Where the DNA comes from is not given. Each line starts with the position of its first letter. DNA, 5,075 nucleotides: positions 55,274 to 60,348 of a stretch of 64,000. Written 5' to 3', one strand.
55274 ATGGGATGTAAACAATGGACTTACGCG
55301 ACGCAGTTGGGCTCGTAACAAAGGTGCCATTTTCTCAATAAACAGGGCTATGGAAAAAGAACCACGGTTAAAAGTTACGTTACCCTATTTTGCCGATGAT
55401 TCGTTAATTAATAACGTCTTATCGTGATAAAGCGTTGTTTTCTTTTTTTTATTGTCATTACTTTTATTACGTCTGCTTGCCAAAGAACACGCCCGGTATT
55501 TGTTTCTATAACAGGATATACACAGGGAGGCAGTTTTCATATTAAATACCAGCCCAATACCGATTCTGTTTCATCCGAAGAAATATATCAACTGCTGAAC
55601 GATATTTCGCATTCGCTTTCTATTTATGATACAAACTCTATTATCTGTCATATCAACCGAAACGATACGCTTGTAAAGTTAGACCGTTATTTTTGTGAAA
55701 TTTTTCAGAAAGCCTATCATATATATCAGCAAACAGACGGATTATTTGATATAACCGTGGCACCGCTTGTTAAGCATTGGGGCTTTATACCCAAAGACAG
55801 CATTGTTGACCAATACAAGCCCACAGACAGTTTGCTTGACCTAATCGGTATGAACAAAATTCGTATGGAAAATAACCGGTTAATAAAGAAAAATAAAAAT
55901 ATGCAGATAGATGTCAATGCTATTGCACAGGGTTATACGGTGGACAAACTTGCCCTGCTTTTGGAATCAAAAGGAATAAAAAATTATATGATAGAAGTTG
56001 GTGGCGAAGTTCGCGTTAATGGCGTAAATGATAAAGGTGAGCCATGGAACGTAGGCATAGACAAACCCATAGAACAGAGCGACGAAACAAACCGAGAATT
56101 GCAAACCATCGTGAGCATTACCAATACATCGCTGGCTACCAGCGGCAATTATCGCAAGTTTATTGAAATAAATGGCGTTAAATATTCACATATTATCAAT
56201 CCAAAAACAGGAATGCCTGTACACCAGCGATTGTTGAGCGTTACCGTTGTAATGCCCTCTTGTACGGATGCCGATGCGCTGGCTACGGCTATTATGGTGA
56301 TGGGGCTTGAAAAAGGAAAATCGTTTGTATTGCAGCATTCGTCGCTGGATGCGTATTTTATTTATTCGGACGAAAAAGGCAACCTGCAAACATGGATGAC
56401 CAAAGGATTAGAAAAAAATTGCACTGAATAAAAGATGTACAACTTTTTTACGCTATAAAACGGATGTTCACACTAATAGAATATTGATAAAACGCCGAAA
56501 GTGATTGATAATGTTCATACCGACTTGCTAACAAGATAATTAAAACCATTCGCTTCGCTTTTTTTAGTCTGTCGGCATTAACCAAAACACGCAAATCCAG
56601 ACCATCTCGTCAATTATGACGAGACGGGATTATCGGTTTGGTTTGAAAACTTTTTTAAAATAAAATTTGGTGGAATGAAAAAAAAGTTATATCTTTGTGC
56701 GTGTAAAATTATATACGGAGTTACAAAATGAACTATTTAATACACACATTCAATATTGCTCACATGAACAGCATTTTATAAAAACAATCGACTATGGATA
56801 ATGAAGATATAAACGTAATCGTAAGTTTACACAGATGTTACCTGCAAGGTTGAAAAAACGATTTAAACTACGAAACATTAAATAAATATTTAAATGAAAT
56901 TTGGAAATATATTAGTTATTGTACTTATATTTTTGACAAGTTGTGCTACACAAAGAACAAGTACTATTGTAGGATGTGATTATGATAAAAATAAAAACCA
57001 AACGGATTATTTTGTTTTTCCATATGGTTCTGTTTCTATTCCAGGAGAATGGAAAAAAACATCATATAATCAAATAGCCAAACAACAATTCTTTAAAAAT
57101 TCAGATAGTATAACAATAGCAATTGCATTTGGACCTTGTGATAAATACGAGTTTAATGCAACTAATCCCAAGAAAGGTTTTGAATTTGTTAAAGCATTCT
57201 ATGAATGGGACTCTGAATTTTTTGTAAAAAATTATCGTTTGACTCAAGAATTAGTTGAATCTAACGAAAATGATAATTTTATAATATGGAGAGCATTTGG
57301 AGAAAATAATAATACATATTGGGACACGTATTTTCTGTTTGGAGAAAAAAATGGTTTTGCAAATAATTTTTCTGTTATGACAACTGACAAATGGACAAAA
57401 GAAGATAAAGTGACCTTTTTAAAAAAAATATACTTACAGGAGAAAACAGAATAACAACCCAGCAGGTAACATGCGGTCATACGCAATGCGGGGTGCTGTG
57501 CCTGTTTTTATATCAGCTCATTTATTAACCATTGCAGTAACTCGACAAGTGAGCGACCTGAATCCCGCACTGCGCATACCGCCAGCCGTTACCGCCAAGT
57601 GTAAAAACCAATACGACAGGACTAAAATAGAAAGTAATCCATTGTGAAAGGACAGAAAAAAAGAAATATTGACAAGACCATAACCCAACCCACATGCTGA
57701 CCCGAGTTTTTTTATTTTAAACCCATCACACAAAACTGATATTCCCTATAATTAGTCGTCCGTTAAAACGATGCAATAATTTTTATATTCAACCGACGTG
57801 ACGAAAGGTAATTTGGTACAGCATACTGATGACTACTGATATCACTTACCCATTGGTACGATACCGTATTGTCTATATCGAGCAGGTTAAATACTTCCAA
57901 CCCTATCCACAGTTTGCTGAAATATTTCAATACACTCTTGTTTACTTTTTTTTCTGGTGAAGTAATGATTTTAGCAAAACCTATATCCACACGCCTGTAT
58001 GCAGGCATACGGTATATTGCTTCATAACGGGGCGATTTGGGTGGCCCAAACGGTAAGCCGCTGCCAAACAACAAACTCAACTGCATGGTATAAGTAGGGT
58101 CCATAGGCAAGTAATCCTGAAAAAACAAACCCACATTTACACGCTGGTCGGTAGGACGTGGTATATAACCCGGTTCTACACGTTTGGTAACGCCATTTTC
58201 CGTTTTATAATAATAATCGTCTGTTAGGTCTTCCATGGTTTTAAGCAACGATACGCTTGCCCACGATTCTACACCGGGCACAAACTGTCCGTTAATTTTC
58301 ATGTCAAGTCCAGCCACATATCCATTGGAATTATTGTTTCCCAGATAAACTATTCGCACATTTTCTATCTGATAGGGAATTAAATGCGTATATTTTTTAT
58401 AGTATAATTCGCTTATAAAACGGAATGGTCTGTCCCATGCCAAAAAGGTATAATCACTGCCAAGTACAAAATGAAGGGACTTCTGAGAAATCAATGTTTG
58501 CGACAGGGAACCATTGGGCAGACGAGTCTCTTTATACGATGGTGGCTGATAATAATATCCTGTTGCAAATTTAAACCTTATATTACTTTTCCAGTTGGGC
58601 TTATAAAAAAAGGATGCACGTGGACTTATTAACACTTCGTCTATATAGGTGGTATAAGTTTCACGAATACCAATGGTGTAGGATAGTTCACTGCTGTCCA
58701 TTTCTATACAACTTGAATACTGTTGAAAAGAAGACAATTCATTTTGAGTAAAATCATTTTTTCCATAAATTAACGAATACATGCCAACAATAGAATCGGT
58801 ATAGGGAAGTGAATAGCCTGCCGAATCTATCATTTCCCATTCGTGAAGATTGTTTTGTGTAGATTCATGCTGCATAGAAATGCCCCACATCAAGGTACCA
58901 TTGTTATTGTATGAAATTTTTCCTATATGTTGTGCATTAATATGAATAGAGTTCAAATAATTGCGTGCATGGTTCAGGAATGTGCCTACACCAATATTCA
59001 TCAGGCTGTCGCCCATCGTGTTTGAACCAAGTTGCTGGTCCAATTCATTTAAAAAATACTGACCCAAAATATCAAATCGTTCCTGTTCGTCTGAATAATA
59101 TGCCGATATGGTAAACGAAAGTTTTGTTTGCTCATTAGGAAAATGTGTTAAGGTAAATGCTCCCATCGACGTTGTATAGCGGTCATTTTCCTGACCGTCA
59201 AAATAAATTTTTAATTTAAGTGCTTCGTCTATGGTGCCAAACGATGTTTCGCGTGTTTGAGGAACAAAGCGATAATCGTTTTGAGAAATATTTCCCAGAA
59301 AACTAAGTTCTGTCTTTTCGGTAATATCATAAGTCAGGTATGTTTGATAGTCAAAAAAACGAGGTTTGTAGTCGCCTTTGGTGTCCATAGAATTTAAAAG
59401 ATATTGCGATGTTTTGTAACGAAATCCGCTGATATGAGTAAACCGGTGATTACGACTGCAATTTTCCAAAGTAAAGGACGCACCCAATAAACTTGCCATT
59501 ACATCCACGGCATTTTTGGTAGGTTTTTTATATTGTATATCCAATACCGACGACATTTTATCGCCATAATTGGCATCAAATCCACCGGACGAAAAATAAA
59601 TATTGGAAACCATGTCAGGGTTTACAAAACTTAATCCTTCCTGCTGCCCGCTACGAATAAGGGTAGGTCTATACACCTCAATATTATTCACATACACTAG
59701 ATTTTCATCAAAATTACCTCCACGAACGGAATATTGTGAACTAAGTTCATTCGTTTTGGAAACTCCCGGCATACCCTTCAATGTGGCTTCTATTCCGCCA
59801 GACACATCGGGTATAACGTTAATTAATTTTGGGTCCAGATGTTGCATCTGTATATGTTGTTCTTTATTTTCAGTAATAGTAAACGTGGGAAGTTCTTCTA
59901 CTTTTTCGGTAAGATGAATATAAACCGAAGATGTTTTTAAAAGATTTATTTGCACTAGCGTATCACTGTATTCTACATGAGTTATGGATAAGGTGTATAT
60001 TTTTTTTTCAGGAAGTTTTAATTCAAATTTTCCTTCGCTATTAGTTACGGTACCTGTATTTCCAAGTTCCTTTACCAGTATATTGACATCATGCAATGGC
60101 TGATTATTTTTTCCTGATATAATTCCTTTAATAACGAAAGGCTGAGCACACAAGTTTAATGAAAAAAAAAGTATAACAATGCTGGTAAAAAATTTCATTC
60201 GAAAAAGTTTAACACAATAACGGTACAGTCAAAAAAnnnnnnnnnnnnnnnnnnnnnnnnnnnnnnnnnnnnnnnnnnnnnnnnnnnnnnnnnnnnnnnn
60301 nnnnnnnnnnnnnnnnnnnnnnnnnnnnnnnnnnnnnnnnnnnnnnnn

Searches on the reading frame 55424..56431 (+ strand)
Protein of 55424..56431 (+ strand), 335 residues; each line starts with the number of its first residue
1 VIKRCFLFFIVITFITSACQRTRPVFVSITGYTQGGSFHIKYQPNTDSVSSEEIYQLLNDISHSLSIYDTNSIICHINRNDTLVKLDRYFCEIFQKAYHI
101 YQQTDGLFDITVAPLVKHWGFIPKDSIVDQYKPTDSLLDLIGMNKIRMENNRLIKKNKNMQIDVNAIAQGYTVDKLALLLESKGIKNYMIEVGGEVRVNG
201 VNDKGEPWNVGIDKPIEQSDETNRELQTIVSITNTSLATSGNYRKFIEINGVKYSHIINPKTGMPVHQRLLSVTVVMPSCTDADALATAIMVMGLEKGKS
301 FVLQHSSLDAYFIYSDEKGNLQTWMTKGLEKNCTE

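Call 11: search_protein_families(library=pfam, proteins=[window:55424-56431:+], max_evalue=0.01)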
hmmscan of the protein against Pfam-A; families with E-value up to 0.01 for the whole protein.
window:55424-56431:+ (335 aa): 1 family
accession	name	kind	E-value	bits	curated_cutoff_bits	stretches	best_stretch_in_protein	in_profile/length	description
PF02424.20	ApbE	-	6e-83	278.9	25.6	1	37-312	4-266/266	ApbE family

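Call 20: find_encoding_contigs(protein=window:55424-56431:+, flank=10000, max_places=10)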
Protein window:55424-56431:+ (335 aa): 2 contigs read that carry it; 1 place shown.
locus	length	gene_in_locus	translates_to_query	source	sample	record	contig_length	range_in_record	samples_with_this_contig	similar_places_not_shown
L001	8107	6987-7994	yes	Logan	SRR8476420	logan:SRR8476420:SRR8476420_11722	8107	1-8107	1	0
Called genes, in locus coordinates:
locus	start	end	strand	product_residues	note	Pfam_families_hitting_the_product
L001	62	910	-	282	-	-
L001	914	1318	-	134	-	PF02472:ExbD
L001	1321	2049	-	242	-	PF01618:MotA_ExbB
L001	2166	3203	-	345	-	PF04613:LpxD, PF21711:DCTN5 (faint), PF25084:LbH_EIF2B (weak), PF25087:GMPPB_C (weak), PF00132:Hexapep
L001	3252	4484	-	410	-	PF01966:HD, PF19276:HD_assoc_2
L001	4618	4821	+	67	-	-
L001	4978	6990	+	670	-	PF17391:Urocanase_N, PF01175:Urocanase, PF17392:Urocanase_C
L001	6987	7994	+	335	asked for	PF02424:ApbE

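Call 74: list_cluster_members(proteins=[window:55424-56431:+, window:47181-48116:-, window:56894-57454:+, window:45368-46939:-])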
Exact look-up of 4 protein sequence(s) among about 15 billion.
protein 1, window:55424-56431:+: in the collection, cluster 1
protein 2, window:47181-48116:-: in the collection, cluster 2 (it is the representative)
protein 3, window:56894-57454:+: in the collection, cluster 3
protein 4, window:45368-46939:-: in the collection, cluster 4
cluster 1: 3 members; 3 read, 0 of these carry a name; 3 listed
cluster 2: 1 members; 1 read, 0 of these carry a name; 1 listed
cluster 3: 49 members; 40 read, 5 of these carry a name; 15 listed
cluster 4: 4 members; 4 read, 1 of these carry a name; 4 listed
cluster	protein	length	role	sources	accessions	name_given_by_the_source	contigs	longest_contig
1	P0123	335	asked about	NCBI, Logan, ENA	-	-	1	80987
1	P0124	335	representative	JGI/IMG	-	-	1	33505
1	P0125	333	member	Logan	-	-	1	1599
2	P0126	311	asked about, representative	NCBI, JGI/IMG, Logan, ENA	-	-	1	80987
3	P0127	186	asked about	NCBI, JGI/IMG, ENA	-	-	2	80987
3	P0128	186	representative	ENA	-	-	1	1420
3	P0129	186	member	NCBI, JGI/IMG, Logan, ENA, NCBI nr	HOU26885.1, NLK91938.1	MAG: hypothetical protein GX273_02225 [Bacteroidales bacterium] | hypothetical protein | hypothetical protein [Bacteroidales bacterium]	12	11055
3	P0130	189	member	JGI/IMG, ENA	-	hypothetical protein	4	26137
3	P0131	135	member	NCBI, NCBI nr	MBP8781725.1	MAG: hypothetical protein KBH03_03685, partial [Paludibacteraceae bacterium] | hypothetical protein [Paludibacteraceae bacterium]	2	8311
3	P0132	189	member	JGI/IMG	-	hypothetical protein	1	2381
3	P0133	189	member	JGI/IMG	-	hypothetical protein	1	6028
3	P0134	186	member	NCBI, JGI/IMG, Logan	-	-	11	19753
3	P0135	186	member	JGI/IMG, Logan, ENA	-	-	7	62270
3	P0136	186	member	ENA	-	-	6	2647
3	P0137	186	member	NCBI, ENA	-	-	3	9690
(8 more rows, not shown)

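Call 75: find_encoding_contigs(protein=P0135, flank=6000, max_places=7)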
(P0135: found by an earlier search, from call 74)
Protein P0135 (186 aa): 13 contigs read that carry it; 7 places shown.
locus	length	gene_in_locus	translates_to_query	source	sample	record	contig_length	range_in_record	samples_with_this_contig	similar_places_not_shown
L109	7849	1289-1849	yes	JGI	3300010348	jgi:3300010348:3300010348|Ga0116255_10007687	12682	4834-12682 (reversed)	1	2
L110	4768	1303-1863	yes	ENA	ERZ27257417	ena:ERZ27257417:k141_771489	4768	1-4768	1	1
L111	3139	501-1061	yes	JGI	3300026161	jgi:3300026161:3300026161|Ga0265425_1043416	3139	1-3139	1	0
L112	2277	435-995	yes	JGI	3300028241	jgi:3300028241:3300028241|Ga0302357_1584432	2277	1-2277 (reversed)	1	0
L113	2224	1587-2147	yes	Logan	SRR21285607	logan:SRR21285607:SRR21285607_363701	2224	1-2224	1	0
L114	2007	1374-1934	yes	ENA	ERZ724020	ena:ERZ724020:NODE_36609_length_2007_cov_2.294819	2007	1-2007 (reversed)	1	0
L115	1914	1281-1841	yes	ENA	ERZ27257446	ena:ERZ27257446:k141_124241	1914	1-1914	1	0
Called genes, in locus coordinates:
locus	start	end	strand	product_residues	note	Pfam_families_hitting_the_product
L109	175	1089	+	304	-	PF02129:Peptidase_S15 (weak), PF05448:AXE1 (faint), PF12146:Hydrolase_4, PF00561:Abhydrolase_1, PF12697:Abhydrolase_6, PF00326:Peptidase_S9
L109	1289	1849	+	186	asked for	-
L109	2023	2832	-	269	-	-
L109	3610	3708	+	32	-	-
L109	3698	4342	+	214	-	PF00023:Ank (faint), PF12796:Ank_2, PF13606:Ank_3 (faint), PF13637:Ank_4 (weak), PF13857:Ank_5 (faint), PF12796:Ank_2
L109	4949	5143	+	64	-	-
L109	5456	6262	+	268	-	PF12833:HTH_18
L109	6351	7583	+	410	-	PF13385:Laminin_G_3 (weak), PF00691:OmpA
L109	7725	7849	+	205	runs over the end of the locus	PF21347:DUF3108_like (weak)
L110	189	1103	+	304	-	PF02129:Peptidase_S15 (weak), PF05448:AXE1 (faint), PF12146:Hydrolase_4, PF00561:Abhydrolase_1, PF12697:Abhydrolase_6, PF00326:Peptidase_S9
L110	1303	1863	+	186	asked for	-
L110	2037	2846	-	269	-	-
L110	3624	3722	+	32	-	-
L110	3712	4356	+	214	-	PF00023:Ank (faint), PF12796:Ank_2, PF13606:Ank_3 (faint), PF13637:Ank_4 (weak), PF13857:Ank_5 (faint), PF12796:Ank_2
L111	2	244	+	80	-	?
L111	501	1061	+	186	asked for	-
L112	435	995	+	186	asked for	-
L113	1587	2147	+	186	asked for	-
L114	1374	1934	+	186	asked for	-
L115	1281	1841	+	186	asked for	-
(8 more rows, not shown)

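Call 76: find_encoding_contigs(protein=P0129, flank=6000, max_places=8)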
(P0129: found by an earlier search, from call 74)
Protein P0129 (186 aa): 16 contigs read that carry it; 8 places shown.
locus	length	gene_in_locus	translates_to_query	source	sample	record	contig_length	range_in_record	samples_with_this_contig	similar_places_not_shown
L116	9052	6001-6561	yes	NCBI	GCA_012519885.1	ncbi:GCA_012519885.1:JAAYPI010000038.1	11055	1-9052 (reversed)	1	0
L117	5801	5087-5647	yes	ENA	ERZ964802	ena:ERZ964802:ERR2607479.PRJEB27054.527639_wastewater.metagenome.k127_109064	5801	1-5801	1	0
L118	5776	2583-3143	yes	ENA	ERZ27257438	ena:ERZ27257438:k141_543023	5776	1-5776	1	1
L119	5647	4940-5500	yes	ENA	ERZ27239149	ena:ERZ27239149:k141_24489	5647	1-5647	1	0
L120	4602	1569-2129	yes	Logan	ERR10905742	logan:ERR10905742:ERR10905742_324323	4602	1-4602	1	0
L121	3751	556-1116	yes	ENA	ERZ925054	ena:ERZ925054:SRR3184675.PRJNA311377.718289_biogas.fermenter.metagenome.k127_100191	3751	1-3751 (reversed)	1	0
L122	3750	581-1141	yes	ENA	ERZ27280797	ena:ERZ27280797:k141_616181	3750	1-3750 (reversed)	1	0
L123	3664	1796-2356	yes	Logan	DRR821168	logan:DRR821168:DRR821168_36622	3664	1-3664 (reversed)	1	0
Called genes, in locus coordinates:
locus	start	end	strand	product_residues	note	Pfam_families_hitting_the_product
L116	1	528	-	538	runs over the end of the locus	PF00595:PDZ (weak), PF13180:PDZ_2, PF17820:PDZ_6 (weak), PF03572:Peptidase_S41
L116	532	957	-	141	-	PF00383:dCMP_cyt_deam_1, PF14437:MafB19-deam, PF14439:Bd3614-deam (weak)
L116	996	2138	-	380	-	PF13905:Thioredoxin_8 (faint), PF00578:AhpC-TSA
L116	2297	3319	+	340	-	PF02424:ApbE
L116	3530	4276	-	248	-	PF00106:adh_short, PF08659:KR, PF13561:adh_short_C2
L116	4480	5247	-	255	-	PF22904:NOMO1-like_2nd (weak), PF13620:CarboxypepD_reg, PF17210:SdrD_B (weak), PF18998:Flg_new_2, PF18962:Por_Secre_tail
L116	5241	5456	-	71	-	-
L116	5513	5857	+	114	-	PF02152:FolB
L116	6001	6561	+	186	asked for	-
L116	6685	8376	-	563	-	PF01551:Peptidase_M23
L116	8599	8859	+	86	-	PF01197:Ribosomal_L31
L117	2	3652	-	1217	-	?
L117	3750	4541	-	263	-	PF20240:DUF6597, PF12833:HTH_18 (weak)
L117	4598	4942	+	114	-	PF02152:FolB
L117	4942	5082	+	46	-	-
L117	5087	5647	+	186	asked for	-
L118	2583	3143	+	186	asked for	-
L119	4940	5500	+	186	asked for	-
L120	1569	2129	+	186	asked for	-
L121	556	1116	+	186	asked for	-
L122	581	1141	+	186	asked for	-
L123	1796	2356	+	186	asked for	-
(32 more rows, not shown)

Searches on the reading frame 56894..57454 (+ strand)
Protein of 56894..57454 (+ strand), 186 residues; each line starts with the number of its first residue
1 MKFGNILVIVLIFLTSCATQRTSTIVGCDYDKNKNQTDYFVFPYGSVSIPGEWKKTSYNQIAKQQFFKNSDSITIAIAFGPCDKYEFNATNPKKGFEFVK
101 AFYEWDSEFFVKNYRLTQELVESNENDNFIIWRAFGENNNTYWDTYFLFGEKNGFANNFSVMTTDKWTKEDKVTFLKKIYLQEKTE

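Call 11: search_protein_families(library=pfam, proteins=[window:56894-57454:+], max_evalue=0.01)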
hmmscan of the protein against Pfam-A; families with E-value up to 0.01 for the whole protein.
window:56894-57454:+ (186 aa): 0 families

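Call 21: find_encoding_contigs(protein=window:56894-57454:+, flank=10000, max_places=10)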
Protein window:56894-57454:+ (186 aa): 3 contigs read that carry it; 1 place shown.
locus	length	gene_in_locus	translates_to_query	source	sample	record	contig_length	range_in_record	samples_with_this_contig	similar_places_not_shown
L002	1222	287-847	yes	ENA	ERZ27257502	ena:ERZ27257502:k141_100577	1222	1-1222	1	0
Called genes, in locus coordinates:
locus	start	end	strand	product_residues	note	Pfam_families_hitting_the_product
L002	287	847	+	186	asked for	-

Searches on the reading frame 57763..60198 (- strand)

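Call 12: search_protein_families(library=pfam, proteins=[window:57763-60198:-], max_evalue=0.01)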
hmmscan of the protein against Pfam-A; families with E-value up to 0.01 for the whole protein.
window:57763-60198:- (811 aa): 3 families
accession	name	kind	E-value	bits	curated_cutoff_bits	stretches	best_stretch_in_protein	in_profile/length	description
PF13715.12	CarbopepD_reg_2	-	1.4e-15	57.5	32.2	1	23-103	1-83/88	CarboxypepD_reg-like domain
PF13620.12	CarboxypepD_reg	-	4e-08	33.9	32.3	1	23-86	2-69/82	Carboxypeptidase regulatory-like domain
PF07715.20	Plug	-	1.7e-07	32.1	23.9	1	136-213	25-101/107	TonB-dependent Receptor Plug Domain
